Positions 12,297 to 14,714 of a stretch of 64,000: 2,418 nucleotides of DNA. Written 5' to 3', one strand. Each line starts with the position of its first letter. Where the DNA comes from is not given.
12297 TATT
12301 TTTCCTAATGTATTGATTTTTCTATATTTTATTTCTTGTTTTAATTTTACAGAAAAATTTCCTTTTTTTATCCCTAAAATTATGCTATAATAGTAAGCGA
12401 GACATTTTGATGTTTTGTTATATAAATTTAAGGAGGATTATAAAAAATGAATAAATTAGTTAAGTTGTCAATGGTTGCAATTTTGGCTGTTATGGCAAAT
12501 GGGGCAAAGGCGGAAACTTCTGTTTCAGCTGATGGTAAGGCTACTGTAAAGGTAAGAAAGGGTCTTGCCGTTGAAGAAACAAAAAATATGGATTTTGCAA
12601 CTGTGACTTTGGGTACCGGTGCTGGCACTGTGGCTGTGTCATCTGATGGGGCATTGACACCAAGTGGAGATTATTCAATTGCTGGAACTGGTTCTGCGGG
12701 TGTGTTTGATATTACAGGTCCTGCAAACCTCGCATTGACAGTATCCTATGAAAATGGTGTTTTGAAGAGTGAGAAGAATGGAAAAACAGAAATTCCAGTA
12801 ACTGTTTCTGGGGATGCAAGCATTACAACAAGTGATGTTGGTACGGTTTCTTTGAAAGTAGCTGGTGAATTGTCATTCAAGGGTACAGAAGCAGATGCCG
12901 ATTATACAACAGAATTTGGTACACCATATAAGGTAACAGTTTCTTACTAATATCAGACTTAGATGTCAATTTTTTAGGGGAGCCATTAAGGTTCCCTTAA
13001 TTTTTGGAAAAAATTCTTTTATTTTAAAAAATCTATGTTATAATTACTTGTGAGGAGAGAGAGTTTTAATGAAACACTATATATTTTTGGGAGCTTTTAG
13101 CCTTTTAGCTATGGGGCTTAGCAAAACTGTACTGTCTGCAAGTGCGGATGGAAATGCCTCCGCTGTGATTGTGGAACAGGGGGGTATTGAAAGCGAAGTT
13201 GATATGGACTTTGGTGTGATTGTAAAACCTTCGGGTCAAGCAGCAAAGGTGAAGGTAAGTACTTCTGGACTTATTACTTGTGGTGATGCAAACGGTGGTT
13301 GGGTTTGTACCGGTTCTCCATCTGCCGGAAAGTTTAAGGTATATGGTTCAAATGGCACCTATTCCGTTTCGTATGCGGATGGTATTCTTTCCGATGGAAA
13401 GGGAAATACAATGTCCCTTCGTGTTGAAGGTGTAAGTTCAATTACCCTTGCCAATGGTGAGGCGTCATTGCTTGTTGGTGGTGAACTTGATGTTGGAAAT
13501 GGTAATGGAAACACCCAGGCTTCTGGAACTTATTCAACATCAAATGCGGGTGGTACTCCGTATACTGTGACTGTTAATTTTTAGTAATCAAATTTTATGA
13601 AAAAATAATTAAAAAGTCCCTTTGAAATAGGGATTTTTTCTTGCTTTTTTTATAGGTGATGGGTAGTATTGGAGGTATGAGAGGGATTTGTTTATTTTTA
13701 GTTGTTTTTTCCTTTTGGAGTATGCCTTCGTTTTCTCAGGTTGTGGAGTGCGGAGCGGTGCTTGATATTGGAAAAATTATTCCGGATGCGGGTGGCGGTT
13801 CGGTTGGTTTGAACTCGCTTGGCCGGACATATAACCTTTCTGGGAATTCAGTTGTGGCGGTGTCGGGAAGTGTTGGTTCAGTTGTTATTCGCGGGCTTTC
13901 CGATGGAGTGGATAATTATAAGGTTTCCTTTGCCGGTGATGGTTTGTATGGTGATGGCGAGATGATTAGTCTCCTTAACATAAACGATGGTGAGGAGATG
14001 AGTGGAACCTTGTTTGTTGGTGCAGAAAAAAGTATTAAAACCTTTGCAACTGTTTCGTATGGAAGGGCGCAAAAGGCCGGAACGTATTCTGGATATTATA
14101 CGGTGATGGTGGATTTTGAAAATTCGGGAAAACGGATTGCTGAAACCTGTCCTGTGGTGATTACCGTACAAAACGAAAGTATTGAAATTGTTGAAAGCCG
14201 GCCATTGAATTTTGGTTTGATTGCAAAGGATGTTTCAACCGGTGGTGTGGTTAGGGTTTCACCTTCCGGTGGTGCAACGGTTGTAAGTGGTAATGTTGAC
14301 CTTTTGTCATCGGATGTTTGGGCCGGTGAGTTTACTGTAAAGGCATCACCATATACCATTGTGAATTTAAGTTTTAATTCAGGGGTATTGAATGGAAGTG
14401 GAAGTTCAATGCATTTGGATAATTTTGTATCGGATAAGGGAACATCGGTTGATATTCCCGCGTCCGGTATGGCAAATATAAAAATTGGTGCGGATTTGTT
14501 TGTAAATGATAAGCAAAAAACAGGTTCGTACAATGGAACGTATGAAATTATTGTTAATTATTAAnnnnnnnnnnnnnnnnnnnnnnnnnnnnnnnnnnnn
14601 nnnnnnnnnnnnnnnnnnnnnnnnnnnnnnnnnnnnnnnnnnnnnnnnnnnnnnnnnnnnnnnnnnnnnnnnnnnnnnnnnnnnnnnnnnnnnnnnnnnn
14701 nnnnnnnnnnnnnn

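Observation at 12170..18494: Archaic (Csu/SCPU-type) chaperone-usher pilus locus beside tRNA-Glu in an otherwise housekeeping region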

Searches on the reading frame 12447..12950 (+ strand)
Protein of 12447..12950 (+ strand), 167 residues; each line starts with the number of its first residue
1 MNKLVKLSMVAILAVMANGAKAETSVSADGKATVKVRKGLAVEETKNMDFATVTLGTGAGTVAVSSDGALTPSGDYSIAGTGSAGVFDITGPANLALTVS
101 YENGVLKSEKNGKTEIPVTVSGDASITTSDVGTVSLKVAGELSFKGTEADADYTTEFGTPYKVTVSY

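Call 4: search_protein_families(library=pfam, proteins=[window:12447-12950:+], max_evalue=1)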
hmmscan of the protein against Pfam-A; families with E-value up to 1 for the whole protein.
window:12447-12950:+ (167 aa): 5 families
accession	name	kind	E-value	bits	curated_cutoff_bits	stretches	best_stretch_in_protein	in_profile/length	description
PF14352.11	DUF4402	-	4.9e-12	47.1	25.2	1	40-167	1-129/129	Domain of unknown function (DUF4402)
PF10618.14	Tail_tube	-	0.00033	20.9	23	1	26-71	49-94/117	Phage tail tube protein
PF12059.13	DUF3540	-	0.0068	16.8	27.9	1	11-73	49-113/199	Protein of unknown function (DUF3540)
PF21461.3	HL_N-beta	-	0.048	13.9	27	1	99-122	24-47/57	Hyaluronate lyase, N-terminal beta-sheet domain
PF18886.6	DUF5649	-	0.69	10.7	25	0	43-83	7-44/68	Repeats of unknown function (DUF5649)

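Call 5: search_protein_families(library=ncbifam, proteins=[window:12447-12950:+], max_evalue=1)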
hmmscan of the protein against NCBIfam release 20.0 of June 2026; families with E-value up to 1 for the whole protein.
window:12447-12950:+ (167 aa): 0 families

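Call 53: search_solved_structures(query=A5, max_evalue=10, show_alignments=4)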
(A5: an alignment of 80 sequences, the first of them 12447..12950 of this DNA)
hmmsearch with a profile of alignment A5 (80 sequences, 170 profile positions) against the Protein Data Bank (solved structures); distinct sequences matched with E-value up to 10: 20.
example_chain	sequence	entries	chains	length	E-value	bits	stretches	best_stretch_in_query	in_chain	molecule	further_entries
2vtu_J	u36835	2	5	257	0.0019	21.2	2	36-128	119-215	MS2 COAT PROTEIN | COAT PROTEIN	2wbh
8y3t_A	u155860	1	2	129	0.068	16.1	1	48-128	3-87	Capsid protein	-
1bms_A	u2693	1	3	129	0.11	15.5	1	48-128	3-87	BACTERIOPHAGE MS2 CAPSID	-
2b2d_A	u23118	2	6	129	0.12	15.4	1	48-129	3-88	Coat protein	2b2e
1zse_A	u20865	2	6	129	0.12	15.4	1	48-129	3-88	Coat protein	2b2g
1aq4_A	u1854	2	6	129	0.12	15.4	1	48-128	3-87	PROTEIN(BACTERIOPHAGE MS2 COAT PROTEIN) | BACTERIOPHAGE MS2 CAPSID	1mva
1aq3_A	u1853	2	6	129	0.12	15.3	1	48-128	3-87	PROTEIN (BACTERIOPHAGE MS2 COAT PROTEIN) | BACTERIOPHAGE MS2 CAPSID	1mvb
2bq5_A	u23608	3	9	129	0.14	15.1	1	48-129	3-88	COAT PROTEIN | MS2 COAT PROTEIN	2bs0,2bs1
2bny_A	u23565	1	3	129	0.14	15.1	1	48-129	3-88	MS2 COAT PROTEIN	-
1una_A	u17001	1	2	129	0.15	15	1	55-145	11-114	GA UNASSEMBLED COAT PROTEIN DIMER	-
1u1y_A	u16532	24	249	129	0.16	15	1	48-128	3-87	Coat protein | PROTEIN (BACTERIOPHAGE MS2 COAT PROTEIN) | PROTEIN (RNA BACTERIOPHAGE MS2 COAT PROTEIN)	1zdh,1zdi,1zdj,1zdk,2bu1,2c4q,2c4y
5tc1_A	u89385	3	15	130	0.16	15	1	48-128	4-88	Capsid protein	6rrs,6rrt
1mst_A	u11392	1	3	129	0.16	14.9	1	48-128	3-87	BACTERIOPHAGE MS2 CAPSID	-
1gav_A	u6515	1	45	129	0.18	14.8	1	55-131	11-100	BACTERIOPHAGE GA PROTEIN CAPSID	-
4es8_A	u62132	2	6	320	0.2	14.6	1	27-128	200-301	Epf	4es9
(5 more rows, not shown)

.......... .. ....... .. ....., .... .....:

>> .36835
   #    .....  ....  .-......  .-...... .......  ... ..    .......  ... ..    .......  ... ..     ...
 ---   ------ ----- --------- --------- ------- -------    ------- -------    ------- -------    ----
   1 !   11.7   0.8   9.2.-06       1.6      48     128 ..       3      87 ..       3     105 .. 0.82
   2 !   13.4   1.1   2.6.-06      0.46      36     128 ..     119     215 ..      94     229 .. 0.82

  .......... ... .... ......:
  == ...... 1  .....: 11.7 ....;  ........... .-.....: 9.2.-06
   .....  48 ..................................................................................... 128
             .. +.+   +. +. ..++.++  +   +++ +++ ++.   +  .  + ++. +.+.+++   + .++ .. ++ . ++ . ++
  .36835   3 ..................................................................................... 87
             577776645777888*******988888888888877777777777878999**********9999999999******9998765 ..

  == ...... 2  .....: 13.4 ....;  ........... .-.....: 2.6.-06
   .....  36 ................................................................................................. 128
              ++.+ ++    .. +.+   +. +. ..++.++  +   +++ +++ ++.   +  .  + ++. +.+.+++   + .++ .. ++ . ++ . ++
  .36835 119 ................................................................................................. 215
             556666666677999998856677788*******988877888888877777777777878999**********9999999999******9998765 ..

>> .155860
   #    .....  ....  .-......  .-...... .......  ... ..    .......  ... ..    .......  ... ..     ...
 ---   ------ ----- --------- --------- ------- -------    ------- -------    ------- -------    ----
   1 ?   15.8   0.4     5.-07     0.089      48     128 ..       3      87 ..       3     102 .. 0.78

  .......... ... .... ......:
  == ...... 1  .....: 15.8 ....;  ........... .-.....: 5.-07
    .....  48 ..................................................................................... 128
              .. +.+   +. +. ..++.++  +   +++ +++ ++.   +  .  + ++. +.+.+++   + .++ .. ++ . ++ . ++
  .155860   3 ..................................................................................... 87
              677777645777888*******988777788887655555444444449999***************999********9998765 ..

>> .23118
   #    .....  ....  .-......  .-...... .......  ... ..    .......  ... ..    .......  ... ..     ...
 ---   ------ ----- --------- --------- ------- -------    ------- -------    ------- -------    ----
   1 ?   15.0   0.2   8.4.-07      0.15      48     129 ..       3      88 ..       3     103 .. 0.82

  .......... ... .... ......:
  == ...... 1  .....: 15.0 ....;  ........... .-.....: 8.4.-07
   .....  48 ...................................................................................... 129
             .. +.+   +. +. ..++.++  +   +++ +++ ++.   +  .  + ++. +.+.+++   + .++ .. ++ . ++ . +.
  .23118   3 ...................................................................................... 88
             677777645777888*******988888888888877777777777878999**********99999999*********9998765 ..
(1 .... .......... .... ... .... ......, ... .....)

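Call 58: search_protein_families(library=pfam, alignment_id=A5, max_evalue=1)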
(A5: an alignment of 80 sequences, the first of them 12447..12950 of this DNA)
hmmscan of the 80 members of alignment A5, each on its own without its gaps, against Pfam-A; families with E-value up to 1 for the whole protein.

A. member 1, window:12447-12950:+ (167 aa): 5 families
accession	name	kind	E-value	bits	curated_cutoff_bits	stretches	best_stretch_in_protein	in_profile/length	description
PF14352.11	DUF4402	-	4.9e-12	47.1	25.2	1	40-167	1-129/129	Domain of unknown function (DUF4402)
PF10618.14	Tail_tube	-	0.00033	20.9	23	1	26-71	49-94/117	Phage tail tube protein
PF12059.13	DUF3540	-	0.0068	16.8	27.9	1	11-73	49-113/199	Protein of unknown function (DUF3540)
PF21461.3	HL_N-beta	-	0.048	13.9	27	1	99-122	24-47/57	Hyaluronate lyase, N-terminal beta-sheet domain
PF18886.6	DUF5649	-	0.69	10.7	25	0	43-83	7-44/68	Repeats of unknown function (DUF5649)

B. families by the number of members that match (of 80 scanned): 53 families (the first 25 are shown)
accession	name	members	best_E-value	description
PF14352.11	DUF4402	80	2.7e-34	Domain of unknown function (DUF4402)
PF13944.12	Calycin_like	3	0.053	Calycin-like beta-barrel domain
PF17963.7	Big_9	2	0.023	Bacterial Ig domain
PF09136.16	Glucodextran_B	2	0.027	Glucodextranase, domain B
PF01553.26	Acyltransferase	2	0.062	Acyltransferase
PF19631.4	Trypco2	2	0.093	Trypsin-co-occurring domain 2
PF17803.7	Cadherin_4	2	0.12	Bacterial cadherin-like domain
PF10618.14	Tail_tube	1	0.00033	Phage tail tube protein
PF15780.11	ASH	1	0.0028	Abnormal spindle-like microcephaly-assoc'd, ASPM-SPD-2-Hydin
PF12059.13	DUF3540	1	0.0068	Protein of unknown function (DUF3540)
PF10988.14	DUF2807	1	0.007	Putative auto-transporter adhesin, head GIN domain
PF13157.11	Enas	1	0.011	Endospore appendages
PF07532.17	Big_4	1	0.015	Bacterial Ig-like domain (group 4)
PF07161.20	LppX_LprAFG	1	0.023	LppX_LprAFG lipoprotein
PF04151.21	PPC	1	0.027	Bacterial pre-peptidase C-terminal domain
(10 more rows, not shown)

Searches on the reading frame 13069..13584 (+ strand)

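Call 4: search_protein_families(library=pfam, proteins=[window:13069-13584:+], max_evalue=1)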
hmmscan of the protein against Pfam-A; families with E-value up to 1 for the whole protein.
window:13069-13584:+ (171 aa): 1 family
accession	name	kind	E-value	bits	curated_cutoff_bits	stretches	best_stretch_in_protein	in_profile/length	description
PF14352.11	DUF4402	-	8.4e-12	46.3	25.2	1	41-170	4-128/129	Domain of unknown function (DUF4402)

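Call 5: search_protein_families(library=ncbifam, proteins=[window:13069-13584:+], max_evalue=1)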
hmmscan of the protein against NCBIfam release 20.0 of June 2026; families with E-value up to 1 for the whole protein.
window:13069-13584:+ (171 aa): 0 families

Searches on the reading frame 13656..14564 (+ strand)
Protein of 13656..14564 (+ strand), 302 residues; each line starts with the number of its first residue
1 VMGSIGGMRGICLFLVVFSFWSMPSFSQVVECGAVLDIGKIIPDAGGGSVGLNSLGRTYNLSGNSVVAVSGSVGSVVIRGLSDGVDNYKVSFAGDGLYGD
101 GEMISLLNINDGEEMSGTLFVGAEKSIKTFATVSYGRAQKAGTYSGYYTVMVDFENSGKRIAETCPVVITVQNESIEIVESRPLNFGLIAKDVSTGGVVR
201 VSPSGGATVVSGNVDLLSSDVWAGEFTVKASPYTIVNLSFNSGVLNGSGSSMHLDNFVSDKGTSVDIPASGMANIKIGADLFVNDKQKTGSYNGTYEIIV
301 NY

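Call 4: search_protein_families(library=pfam, proteins=[window:13656-14564:+], max_evalue=1)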
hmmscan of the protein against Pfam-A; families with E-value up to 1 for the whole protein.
window:13656-14564:+ (302 aa): 2 families
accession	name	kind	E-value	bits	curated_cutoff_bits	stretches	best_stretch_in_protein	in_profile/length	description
PF14352.11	DUF4402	-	5e-28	98.8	25.2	2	177-302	2-129/129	Domain of unknown function (DUF4402)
PF24223.1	MrpH_C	-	0.0013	19.2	27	1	250-300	61-111/114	Fimbrial adhesin MrpH C-terminal domain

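Call 5: search_protein_families(library=ncbifam, proteins=[window:13656-14564:+], max_evalue=1)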
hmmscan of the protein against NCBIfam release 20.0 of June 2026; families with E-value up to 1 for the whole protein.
window:13656-14564:+ (302 aa): 0 families

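Call 8: search_solved_structures(query=window:13656-14564:+, max_evalue=10, show_alignments=1)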
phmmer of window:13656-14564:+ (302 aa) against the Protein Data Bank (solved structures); distinct sequences matched with E-value up to 10: 1.
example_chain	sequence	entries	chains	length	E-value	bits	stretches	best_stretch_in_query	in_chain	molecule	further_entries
1k0h_A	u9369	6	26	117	0.59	13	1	62-111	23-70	gpFII | Tail attachment protein | Head-tail connector protein FII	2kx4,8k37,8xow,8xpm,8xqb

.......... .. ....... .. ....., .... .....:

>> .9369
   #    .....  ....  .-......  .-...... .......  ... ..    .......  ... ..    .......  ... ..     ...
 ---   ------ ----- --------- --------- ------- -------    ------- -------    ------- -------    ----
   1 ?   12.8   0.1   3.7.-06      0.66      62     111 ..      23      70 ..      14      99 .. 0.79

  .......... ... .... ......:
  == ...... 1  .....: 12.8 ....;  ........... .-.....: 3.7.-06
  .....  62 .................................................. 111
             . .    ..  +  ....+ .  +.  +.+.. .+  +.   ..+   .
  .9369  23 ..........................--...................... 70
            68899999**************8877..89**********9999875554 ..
